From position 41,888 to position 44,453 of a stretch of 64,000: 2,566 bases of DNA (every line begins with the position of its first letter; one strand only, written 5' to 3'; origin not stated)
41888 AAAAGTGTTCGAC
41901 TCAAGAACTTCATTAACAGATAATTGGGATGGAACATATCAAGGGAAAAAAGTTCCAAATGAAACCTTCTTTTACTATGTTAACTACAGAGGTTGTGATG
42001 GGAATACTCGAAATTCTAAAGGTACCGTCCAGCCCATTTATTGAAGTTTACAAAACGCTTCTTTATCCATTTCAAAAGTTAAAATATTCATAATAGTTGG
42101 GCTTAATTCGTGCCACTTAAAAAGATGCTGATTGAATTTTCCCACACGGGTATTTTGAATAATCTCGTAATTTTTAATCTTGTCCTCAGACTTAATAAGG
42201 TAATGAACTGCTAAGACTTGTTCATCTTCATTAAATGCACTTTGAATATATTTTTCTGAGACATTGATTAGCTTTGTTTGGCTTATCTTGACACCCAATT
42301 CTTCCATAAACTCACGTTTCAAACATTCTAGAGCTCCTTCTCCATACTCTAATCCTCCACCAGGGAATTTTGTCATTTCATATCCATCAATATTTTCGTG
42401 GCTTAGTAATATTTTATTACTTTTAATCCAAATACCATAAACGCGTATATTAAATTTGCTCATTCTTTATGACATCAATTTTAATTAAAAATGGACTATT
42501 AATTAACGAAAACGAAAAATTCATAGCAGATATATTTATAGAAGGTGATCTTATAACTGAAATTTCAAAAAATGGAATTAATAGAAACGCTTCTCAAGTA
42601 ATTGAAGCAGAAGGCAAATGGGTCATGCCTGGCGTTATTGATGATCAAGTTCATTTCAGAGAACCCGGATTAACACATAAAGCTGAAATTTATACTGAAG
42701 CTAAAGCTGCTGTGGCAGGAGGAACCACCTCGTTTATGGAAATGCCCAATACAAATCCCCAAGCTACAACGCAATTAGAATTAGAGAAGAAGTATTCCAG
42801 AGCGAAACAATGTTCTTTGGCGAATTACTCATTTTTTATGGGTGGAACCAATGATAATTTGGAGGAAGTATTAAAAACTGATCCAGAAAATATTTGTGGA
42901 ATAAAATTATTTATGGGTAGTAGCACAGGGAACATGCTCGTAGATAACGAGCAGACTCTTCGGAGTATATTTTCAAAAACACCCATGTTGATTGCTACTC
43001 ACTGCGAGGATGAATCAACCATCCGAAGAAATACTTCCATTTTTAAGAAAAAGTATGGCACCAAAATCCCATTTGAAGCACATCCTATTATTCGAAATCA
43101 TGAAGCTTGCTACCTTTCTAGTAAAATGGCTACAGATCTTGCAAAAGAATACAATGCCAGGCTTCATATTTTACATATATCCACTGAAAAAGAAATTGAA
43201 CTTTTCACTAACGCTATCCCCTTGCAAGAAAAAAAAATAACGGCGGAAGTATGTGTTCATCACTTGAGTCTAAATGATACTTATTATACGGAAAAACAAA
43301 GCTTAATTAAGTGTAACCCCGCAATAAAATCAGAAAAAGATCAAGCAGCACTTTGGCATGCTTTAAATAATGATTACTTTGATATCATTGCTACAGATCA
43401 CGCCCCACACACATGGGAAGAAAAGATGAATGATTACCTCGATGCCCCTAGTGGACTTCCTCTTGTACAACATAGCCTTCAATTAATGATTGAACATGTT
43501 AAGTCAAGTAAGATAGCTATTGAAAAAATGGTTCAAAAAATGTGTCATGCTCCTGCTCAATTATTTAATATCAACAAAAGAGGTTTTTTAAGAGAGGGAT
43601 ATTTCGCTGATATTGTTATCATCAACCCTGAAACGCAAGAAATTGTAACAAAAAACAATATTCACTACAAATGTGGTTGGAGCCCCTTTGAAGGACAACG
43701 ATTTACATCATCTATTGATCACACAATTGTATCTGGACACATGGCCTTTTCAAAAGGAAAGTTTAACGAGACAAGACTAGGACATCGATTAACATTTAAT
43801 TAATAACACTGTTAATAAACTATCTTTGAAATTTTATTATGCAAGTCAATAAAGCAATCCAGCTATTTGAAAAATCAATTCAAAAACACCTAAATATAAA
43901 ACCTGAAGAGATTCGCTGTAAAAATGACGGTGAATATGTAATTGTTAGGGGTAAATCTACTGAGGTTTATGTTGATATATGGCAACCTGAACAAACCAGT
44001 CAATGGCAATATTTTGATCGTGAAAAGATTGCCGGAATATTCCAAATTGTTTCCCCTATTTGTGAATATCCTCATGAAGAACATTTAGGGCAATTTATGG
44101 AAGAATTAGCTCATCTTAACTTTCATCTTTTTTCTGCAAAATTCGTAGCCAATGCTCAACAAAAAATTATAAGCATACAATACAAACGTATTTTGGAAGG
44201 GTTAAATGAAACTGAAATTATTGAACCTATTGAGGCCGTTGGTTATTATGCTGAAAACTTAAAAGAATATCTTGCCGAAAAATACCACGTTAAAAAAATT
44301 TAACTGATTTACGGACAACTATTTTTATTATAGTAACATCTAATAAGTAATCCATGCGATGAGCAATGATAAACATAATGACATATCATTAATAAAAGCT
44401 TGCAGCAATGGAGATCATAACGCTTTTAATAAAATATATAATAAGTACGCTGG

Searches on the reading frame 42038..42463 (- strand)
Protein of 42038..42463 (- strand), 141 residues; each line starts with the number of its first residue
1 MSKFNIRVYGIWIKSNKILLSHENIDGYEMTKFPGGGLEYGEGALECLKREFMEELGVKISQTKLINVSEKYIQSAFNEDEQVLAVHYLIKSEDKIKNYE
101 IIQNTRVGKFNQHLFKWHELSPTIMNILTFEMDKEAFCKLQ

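Call 15: search_protein_families(library=pfam, proteins=[window:42038-42463:-], max_evalue=0.001)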
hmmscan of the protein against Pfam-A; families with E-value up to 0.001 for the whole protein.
window:42038-42463:- (141 aa): 2 families
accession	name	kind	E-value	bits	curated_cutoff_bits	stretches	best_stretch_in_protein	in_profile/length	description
PF00293.34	NUDIX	-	9.8e-12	45.5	21.1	1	10-96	7-99/134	NUDIX domain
PF22327.2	Nudt16-like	-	9.6e-05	22.8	27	1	31-95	35-99/161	U8 snoRNA-decapping enzyme-like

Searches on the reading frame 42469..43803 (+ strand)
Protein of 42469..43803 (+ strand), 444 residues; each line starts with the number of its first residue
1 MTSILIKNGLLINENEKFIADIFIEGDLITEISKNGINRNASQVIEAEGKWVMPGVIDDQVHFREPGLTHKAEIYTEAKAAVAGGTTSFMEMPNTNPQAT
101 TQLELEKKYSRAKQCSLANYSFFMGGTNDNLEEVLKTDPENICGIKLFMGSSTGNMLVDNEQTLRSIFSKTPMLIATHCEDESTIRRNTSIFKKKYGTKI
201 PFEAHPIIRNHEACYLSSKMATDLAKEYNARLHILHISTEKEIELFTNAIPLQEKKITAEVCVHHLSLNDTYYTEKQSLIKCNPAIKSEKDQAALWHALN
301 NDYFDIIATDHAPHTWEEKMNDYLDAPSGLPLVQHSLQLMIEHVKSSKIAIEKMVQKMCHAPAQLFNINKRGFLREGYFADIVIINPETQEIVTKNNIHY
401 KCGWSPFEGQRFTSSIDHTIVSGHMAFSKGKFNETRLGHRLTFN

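Call 15: search_protein_families(library=pfam, proteins=[window:42469-43803:+], max_evalue=0.001)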
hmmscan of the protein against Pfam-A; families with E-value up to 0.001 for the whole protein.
window:42469-43803:+ (444 aa): 2 families
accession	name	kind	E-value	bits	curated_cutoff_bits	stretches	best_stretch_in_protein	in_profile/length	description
PF01979.26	Amidohydro_1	-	1.5e-18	67.6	25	1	51-424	1-343/345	Amidohydrolase family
PF07969.17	Amidohydro_3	-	3.5e-07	30.5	29.7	1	347-424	405-469/472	Amidohydrolase family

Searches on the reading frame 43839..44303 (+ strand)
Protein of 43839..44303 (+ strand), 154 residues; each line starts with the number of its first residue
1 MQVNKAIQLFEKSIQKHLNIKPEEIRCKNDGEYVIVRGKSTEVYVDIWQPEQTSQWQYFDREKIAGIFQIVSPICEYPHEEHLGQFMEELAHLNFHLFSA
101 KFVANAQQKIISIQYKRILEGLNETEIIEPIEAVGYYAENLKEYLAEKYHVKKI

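Call 15: search_protein_families(library=pfam, proteins=[window:43839-44303:+], max_evalue=0.001)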
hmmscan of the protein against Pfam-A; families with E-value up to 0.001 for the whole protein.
window:43839-44303:+ (154 aa): 0 families

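Call 47: search_protein_families(library=pfam, proteins=[window:43839-44303:+], max_evalue=10)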
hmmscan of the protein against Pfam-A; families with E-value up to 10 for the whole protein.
window:43839-44303:+ (154 aa): 2 families
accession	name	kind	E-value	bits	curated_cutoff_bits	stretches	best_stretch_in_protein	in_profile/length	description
PF06780.16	Erp_C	-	0.063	13.7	24.3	1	78-151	58-130/140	Erp protein C-terminus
PF22551.1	TY-Chap1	-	0.31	11.1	27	1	85-148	62-123/132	T3SS (YopN, CesT) and YbjN peptide-binding chaperone 1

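Call 48: find_related_loci(query=A3, collection=genome_contigs, flank=10000)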
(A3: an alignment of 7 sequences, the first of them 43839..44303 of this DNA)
Query A3 (154 aa) in genome_contigs; peptide patterns used: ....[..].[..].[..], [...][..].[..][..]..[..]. (x = any residue, [..] = any of these).
44 stretches matched a pattern; 29 encode a relative of the query (tblastn E <= 1e-3); 29 distinct loci.
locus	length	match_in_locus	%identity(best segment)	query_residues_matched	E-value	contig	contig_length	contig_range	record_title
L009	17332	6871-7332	97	1-154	1e-99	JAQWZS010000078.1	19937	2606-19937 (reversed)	MAG: Bacteroidia bacterium isolate cluster3_bin.89 k119_656151, whole genome shotgun sequence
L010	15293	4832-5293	92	1-154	9e-97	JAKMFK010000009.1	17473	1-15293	MAG: Bacteroidia bacterium isolate MOX_bin70 PPB.contigs.fa_k127_539233, whole genome shotgun sequence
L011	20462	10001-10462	94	1-154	7e-97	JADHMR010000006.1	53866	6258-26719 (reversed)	MAG: Bacteroidia bacterium isolate BS301-5m-G47 BS301-5m-C673, whole genome shotgun sequence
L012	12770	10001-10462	92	1-154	9e-97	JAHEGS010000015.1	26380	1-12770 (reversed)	MAG: Bacteroidetes bacterium isolate Ww421 NODE_1907_length_26380_cov_5.497925, whole genome shotgun sequence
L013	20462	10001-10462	82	1-154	9e-87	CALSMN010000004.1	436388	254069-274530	MAG: uncultured Bacteroidia bacterium isolate S_MB74 genome assembly, contig: scaffold_6957_S_MB74, whole genome shotgun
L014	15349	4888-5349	77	1-154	1e-84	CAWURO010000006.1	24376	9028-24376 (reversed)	MAG: uncultured Bacteroidia bacterium isolate HER22_SIP_1000_bin_41 genome assembly, contig: HER22_SP_1000_bin_41-read_9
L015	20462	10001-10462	75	1-154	4e-84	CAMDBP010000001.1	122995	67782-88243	MAG: Chitinophaga pinensis isolate MH-21oct19-60 genome assembly, contig: MH-21oct19-C152, whole genome shotgun sequence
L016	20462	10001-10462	75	1-154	4e-84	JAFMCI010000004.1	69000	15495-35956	MAG: Bacteroidia bacterium isolate CPBay_Spr15L08_66 NODE_134_length_69000_cov_28.935528, whole genome shotgun sequence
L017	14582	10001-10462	75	1-154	2e-83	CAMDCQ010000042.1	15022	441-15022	MAG: Chitinophaga pinensis isolate MiE-16apr19-111 genome assembly, contig: MiE-16apr19-C7899, whole genome shotgun sequ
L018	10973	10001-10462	75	1-154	2e-83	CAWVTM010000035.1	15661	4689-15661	MAG TPA_asm: uncultured bacterium isolate ERR3589558_binner12_164 genome assembly, contig: ERZ7463040.3848, whole genome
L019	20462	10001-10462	73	1-154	4e-83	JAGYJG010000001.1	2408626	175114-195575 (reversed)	MAG: Bacteroidia bacterium isolate M30B35 1, whole genome shotgun sequence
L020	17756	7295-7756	77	1-154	4e-83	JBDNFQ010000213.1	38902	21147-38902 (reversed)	MAG: Bacteroidia bacterium isolate concoct.142.ELB k141_649033, whole genome shotgun sequence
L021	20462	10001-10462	75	1-154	5e-83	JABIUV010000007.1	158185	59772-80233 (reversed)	MAG: Bacteroidetes bacterium isolate SI072_bin56 k141_2844938, whole genome shotgun sequence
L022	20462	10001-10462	76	1-154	7e-83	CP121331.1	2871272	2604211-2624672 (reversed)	MAG: Sphingobacteriales bacterium isolate NCC532_bact_6916 chromosome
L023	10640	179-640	74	1-154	1e-82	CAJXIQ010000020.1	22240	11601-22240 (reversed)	MAG TPA_asm: uncultured Bacteroidetes bacterium isolate SRR5268667_bin.63_MetaBAT_v2.12.1_MAG genome assembly, contig: N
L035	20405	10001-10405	32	18-154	3e-27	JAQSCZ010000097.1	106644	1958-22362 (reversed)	MAG: bacterium isolate U-2019 MAG006 NODE_46_length_106644_cov_8.285086, whole genome shotgun sequence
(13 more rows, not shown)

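Call 55: find_homologous_proteins(query=window:43839-44303:+, max_evalue=0.01)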
Query window:43839-44303:+ (154 aa): 59 proteins with E <= 0.01 among 93 candidates.
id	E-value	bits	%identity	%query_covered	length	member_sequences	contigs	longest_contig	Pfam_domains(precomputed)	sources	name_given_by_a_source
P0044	7.9e-91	320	91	100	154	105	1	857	-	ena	-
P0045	1.3e-89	316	90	100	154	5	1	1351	-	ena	-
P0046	9.2e-87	306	88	100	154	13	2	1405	-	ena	-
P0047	4.6e-81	288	81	100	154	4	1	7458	-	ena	-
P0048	2.4e-79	282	81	100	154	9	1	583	-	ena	-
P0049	3.4e-77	275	75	100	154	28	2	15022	-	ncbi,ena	-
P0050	4.3e-77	275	74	100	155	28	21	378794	-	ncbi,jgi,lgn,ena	-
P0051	9.5e-77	274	73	100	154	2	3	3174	-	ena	-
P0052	1.1e-76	274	73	100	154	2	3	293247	-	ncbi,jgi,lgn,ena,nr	ncbi:YbjN domain-containing protein [Bacteroidia bacterium]|nr:YbjN domain-containing protein [Bacte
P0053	1.5e-76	273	77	100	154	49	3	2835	-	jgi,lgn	jgi:hypothetical protein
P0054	1.8e-76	273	74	100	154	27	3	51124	-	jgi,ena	jgi:hypothetical protein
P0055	1.9e-76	273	73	100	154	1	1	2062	-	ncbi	-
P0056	2.1e-76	273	73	100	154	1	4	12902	-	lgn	-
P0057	5.4e-75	268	73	100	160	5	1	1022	-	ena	-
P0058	1.5e-74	267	72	100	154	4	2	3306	-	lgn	-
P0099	7.8e-41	157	47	100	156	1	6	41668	-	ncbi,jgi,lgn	ncbi:MAG: hypothetical protein ACI8ZN_000319 [Bacteroidia bacterium]|jgi:hypothetical protein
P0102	2.1e-39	153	48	94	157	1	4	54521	-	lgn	-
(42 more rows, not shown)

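Call 57: find_encoding_contigs(protein=P0099, flank=9000, max_places=2)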
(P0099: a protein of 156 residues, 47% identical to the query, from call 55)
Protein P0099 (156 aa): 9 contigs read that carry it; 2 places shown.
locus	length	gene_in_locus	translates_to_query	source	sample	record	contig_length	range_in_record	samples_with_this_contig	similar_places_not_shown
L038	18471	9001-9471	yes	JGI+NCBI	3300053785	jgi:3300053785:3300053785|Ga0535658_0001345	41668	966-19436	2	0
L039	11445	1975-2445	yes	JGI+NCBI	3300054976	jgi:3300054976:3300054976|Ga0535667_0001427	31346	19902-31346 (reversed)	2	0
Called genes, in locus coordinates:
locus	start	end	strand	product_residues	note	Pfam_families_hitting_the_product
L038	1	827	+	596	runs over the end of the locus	?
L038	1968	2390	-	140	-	PF00334:NDK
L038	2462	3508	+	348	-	PF01368:DHH, PF02272:DHHA1 (weak)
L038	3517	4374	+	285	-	PF00254:FKBP_C (weak)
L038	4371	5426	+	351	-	PF01073:3Beta_HSD, PF01370:Epimerase, PF02719:Polysacc_synt_2, PF04321:RmlD_sub_bind, PF07993:NAD_binding_4, PF16363:GDP_Man_Dehyd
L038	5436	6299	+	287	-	PF00483:NTP_transferase, PF12804:NTP_transf_3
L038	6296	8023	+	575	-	PF00005:ABC_tran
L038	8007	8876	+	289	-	PF00561:Abhydrolase_1, PF12146:Hydrolase_4, PF12697:Abhydrolase_6, PF00326:Peptidase_S9 (weak)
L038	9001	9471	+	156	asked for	-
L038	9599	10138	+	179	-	PF07638:Sigma70_ECF, PF04542:Sigma70_r2, PF08281:Sigma70_r4_2, PF04545:Sigma70_r4 (weak)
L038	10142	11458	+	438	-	PF13585:CHU_C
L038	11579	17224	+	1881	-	PF00801:PKD (weak), PF18911:PKD_4, PF00801:PKD (weak), PF18911:PKD_4, PF00801:PKD (weak), PF13585:CHU_C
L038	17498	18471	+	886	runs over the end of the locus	PF00809:Pterin_bind, PF02607:B12-binding_2, PF02310:B12-binding, PF02965:Met_synt_B12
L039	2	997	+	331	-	PF00005:ABC_tran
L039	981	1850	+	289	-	PF00561:Abhydrolase_1, PF12146:Hydrolase_4, PF12697:Abhydrolase_6, PF00326:Peptidase_S9 (weak)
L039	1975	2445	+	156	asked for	-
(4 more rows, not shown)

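Call 58: find_encoding_contigs(protein=P0102, flank=9000, max_places=2)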
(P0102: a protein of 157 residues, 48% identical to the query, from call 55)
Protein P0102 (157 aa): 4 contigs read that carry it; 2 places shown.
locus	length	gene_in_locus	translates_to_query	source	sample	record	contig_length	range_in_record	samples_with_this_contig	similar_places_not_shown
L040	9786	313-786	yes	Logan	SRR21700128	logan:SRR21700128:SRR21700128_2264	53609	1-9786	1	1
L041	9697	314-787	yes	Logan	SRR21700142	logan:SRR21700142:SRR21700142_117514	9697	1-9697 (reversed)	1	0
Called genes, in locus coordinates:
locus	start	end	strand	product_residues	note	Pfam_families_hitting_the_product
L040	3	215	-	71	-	?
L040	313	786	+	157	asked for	-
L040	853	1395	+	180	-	PF07638:Sigma70_ECF (weak), PF04542:Sigma70_r2, PF08281:Sigma70_r4_2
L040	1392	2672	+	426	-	PF13585:CHU_C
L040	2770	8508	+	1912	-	PF00801:PKD (weak), PF18911:PKD_4, PF00801:PKD (weak), PF18911:PKD_4, PF13585:CHU_C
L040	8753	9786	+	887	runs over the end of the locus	PF00809:Pterin_bind, PF02607:B12-binding_2, PF02310:B12-binding, PF02965:Met_synt_B12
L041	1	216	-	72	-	?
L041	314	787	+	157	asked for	-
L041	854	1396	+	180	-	PF07638:Sigma70_ECF (weak), PF04542:Sigma70_r2, PF08281:Sigma70_r4_2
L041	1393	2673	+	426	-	PF13585:CHU_C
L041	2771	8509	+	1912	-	PF00801:PKD (weak), PF18911:PKD_4, PF00801:PKD (weak), PF18911:PKD_4, PF13585:CHU_C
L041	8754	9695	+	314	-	?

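Call 71: predict_structure(alignment_id=A4)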
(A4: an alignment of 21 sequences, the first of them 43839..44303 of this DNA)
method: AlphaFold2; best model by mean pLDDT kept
length: 154 residues; sequences in the alignment: 21
mean_pLDDT: 91.6   pTM: 0.85
mean pLDDT of the five models: 91.6, 90.3, 90.1, 89.7, 89.6
residues with pLDDT >= 90: 125; 70-90: 21; 50-70: 8; < 50: 0
segments of 3 or more residues with pLDDT < 50: none
pLDDT, mean of each block of 10 residues (from residue 1): 95 96 91 91 95 70 87 95 93 88 94 94 95 95 93 93
secondary structure, 60 per line:
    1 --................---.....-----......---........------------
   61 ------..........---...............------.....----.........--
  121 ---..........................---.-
elements in order: H3-18 H22-25 E32-37 E41-48 E67-76 H80-94 E101-105 E110-118 H124-149

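Call 74: fold_search(model_id=the predicted structure, library=pdb)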
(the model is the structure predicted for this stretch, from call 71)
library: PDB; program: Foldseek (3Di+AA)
matches with E <= 10: 1301; with E <= 0.001: 24
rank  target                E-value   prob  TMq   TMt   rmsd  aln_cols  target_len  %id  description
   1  2plg_A                3.8e-06  1.00  0.62  0.63   5.4       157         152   20  Crystal structure of T110839 protein from Synechococcus elongatus (released 2007-05-01)
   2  2plg_B                4.6e-06  1.00  0.65  0.67   4.4       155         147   18  Crystal structure of T110839 protein from Synechococcus elongatus (released 2007-05-01)
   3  4g6t_A                3.1e-05  1.00  0.60  0.70   4.4       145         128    8  Structure of the HopA1-SchA Chaperone-Effector Complex (released 2013-06-05)
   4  3kxy_B                5.9e-05  1.00  0.64  0.73   3.9       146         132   10  Crystal Structure of the ExsC-ExsE Complex (released 2010-06-30)
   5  3kxy_D                8.4e-05  1.00  0.65  0.75   3.8       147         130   12  Crystal Structure of the ExsC-ExsE Complex (released 2010-06-30)
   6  1jyo_A                1.2e-04  1.00  0.65  0.75   3.6       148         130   12  Structure of the Salmonella Virulence Effector SptP in Complex with its Secretion Chaperone SicP (released 2001-11-07)
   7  5z38_D                1.3e-04  1.00  0.59  0.61   3.9       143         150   11  Crystal structure of CsrA bound to CesT (released 2018-04-04)
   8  1k3s_B                1.4e-04  1.00  0.48  0.66   5.8       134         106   13  Type III Secretion Chaperone SigE (released 2001-11-28)
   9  3kxy_J                2.2e-04  1.00  0.61  0.71   3.6       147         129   10  Crystal Structure of the ExsC-ExsE Complex (released 2010-06-30)
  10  9ux0_B                2.3e-04  1.00  0.64  0.74   3.4       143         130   10  Crystal structure of the virulence effector VepA in complex with its secretion chaperone VecA (released 2025-06-25)
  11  5wez_A                2.6e-04  1.00  0.63  0.74   3.6       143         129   12  Structure of the Tir-CesT effector-chaperone complex (released 2018-07-11)
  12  3kxy_A                2.6e-04  1.00  0.62  0.70   4.1       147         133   11  Crystal Structure of the ExsC-ExsE Complex (released 2010-06-30)
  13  4gf3_A                3.3e-04  1.00  0.54  0.64   5.3       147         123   11  Structure of a SycH-YopH Chaperone-Effector Complex (released 2013-03-27)
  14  9uwz_A                3.5e-04  1.00  0.62  0.71   3.8       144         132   12  Crystal structure of the type III secretion chaperone VecA from Vibrio parahaemolyticus (released 2025-06-25)
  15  3kxy_F                3.5e-04  1.00  0.55  0.62   4.5       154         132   10  Crystal Structure of the ExsC-ExsE Complex (released 2010-06-30)
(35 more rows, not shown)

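Call 100: search_protein_families(library=ncbifam, proteins=[window:43839-44303:+, L035:11047-11940:+], max_evalue=0.01)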
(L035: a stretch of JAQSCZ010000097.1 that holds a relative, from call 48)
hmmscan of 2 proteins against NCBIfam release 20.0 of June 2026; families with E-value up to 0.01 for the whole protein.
window:43839-44303:+ (154 aa): 0 families

L035:11047-11940:+ (297 aa): 1 family
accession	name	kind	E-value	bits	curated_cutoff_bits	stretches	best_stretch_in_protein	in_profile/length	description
TIGR04131.1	Bac_Flav_CTERM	domain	0.00016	21.7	35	1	211-273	3-65/85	T9SS type B sorting domain-containing protein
